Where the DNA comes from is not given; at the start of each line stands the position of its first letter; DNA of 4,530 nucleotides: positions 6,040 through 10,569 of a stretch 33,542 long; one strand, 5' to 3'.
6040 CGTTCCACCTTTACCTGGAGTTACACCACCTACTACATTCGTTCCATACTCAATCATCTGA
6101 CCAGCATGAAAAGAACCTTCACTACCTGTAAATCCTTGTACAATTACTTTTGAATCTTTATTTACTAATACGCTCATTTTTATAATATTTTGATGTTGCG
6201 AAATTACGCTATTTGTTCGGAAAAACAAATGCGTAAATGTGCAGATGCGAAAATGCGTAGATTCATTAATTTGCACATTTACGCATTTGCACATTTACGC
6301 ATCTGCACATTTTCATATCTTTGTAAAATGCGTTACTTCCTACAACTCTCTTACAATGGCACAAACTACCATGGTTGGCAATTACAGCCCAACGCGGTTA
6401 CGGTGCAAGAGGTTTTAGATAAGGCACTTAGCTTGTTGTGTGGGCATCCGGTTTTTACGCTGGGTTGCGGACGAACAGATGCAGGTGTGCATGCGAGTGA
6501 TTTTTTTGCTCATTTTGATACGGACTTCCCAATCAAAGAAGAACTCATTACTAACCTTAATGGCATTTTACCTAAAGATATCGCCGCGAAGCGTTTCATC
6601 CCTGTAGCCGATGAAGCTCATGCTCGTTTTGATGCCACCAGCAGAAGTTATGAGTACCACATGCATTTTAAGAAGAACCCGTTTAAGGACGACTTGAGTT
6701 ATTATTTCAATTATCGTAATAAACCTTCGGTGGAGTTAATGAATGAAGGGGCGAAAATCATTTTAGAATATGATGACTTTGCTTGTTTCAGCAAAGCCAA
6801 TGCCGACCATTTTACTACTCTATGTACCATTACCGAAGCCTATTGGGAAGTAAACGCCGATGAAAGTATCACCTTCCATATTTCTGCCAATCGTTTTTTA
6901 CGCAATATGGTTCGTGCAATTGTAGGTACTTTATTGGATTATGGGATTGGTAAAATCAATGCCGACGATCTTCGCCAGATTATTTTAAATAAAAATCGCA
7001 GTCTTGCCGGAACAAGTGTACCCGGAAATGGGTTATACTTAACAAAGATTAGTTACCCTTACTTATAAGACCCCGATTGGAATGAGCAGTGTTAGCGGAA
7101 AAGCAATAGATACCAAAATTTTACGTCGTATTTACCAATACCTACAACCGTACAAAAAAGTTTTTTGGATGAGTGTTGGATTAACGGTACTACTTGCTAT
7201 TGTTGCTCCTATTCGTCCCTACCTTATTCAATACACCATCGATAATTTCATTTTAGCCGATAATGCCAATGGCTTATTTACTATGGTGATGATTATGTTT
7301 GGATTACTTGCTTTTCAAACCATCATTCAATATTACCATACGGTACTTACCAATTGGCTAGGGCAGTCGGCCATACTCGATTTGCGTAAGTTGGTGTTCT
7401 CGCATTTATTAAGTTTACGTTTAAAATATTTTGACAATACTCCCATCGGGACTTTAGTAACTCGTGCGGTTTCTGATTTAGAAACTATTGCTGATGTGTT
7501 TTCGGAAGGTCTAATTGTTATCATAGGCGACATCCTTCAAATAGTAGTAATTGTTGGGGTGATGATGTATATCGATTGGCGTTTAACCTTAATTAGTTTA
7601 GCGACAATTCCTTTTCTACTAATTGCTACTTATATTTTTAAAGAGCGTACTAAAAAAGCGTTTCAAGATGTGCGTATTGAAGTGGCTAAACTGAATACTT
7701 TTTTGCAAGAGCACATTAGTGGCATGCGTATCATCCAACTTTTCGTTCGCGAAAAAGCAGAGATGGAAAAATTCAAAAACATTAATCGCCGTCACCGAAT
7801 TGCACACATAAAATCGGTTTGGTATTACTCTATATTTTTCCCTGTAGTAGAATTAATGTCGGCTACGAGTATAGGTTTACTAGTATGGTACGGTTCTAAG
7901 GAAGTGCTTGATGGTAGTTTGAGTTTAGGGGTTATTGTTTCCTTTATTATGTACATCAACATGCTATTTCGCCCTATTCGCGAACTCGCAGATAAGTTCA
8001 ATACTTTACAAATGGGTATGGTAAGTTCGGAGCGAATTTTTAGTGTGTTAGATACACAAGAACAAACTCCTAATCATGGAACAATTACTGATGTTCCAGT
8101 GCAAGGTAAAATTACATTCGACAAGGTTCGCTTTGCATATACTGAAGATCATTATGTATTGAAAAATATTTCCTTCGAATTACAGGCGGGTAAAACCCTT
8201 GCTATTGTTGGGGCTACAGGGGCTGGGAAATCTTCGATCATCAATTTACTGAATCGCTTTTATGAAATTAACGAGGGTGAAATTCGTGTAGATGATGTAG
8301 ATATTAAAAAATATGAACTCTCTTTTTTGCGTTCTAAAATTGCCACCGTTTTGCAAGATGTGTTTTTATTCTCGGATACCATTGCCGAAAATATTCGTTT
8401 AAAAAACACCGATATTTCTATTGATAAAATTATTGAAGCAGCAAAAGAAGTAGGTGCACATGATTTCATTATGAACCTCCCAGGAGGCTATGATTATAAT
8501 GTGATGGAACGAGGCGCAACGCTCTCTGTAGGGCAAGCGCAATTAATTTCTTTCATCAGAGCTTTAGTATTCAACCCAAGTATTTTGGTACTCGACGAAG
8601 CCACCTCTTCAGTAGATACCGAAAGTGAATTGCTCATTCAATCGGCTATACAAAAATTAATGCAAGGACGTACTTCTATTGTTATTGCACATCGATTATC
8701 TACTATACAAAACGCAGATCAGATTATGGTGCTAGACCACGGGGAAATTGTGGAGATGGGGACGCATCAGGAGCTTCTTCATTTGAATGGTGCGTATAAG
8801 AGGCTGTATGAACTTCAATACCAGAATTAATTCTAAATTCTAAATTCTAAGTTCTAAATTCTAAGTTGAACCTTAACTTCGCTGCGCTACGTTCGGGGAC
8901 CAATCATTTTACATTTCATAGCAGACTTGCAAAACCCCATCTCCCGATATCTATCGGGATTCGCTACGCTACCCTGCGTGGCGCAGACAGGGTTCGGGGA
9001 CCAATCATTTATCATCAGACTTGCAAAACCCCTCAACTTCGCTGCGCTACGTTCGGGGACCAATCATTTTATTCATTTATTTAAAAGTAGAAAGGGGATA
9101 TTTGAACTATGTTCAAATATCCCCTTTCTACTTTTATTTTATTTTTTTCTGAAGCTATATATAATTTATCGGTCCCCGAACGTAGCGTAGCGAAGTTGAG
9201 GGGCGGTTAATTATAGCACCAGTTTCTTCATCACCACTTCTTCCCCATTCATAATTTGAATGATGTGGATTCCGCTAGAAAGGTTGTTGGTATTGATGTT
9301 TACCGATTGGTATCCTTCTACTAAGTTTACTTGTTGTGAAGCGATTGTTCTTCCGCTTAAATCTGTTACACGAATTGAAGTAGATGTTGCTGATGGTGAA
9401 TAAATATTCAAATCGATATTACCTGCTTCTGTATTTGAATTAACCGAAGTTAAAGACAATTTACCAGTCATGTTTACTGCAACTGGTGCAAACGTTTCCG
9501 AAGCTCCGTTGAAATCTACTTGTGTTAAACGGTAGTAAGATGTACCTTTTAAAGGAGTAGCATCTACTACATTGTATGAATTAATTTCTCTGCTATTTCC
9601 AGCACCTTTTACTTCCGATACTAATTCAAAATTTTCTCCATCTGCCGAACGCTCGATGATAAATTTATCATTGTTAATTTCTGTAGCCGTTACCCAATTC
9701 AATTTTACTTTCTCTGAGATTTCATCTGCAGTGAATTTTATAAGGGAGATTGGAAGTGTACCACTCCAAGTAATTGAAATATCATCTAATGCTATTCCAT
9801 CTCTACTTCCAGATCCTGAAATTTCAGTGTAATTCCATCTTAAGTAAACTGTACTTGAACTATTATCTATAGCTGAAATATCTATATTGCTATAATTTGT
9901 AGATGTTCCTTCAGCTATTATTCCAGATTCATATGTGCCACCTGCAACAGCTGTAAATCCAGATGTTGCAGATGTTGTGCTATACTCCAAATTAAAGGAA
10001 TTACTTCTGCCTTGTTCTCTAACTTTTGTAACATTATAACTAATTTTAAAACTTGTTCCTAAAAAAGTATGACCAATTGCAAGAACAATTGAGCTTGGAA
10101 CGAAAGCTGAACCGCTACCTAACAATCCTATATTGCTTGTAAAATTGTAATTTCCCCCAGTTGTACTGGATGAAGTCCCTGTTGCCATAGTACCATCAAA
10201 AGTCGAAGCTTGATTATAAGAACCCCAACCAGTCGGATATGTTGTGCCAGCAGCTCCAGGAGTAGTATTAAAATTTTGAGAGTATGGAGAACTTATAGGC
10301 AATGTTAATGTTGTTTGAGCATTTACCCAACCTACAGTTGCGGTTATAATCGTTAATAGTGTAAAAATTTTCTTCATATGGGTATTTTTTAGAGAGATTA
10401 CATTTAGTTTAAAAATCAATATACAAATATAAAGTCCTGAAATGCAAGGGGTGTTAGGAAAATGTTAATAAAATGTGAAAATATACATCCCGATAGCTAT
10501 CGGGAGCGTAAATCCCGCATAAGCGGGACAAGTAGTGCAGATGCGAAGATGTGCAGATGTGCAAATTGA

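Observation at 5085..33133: Phase-locked degenerate 7- or 8-nt tandem word arrays occupy most housekeeping intergenic spacers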

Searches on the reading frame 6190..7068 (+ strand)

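Call 13: search_protein_families(library=pfam, proteins=[window:6190-7068:+])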
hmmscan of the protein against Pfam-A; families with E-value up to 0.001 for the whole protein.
window:6190-7068:+ (292 aa): 1 family
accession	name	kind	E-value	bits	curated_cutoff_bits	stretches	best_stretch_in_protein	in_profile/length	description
PF01416.25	PseudoU_synth_1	-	1.1e-26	93.8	23.3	2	195-290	9-108/108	tRNA pseudouridine synthase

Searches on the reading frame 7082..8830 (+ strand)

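Call 13: search_protein_families(library=pfam, proteins=[window:7082-8830:+])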
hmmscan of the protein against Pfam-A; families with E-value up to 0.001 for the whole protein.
window:7082-8830:+ (582 aa): 5 families
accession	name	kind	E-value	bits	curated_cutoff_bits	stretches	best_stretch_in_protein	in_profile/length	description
PF00664.28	ABC_membrane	-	4e-55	187.9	28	1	29-298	2-273/274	ABC transporter transmembrane region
PF00005.33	ABC_tran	-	2.6e-28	99.8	25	1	360-509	1-137/137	ABC transporter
PF03193.22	RsgA_GTPase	-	7.5e-05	23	30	1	354-403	91-139/174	RsgA GTPase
PF02463.25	SMC_N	-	0.00035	20.5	40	0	448-550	135-210/220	RecF/RecN/SMC N terminal domain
PF06414.18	Zeta_toxin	-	0.00049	20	22.3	0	373-411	19-57/199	Zeta toxin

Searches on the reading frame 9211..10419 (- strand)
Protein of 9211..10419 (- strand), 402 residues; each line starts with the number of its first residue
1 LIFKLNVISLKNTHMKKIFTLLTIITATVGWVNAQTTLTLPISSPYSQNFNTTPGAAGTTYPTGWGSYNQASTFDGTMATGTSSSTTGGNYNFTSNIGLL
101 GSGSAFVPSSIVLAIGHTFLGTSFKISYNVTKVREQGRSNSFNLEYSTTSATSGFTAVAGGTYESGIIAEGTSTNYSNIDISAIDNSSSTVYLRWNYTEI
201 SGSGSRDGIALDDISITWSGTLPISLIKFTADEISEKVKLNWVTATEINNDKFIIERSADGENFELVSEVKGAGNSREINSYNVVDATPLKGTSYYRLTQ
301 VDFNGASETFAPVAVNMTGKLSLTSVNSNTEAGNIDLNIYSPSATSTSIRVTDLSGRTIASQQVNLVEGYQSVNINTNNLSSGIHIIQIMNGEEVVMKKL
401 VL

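Call 13: search_protein_families(library=pfam, proteins=[window:9211-10419:-])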
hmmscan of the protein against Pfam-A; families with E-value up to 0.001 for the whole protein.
window:9211-10419:- (402 aa): 1 family
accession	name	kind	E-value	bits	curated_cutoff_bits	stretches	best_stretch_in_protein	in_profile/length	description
PF18962.6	Por_Secre_tail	-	4.6e-07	30.5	27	1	337-401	10-74/75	Secretion system C-terminal sorting domain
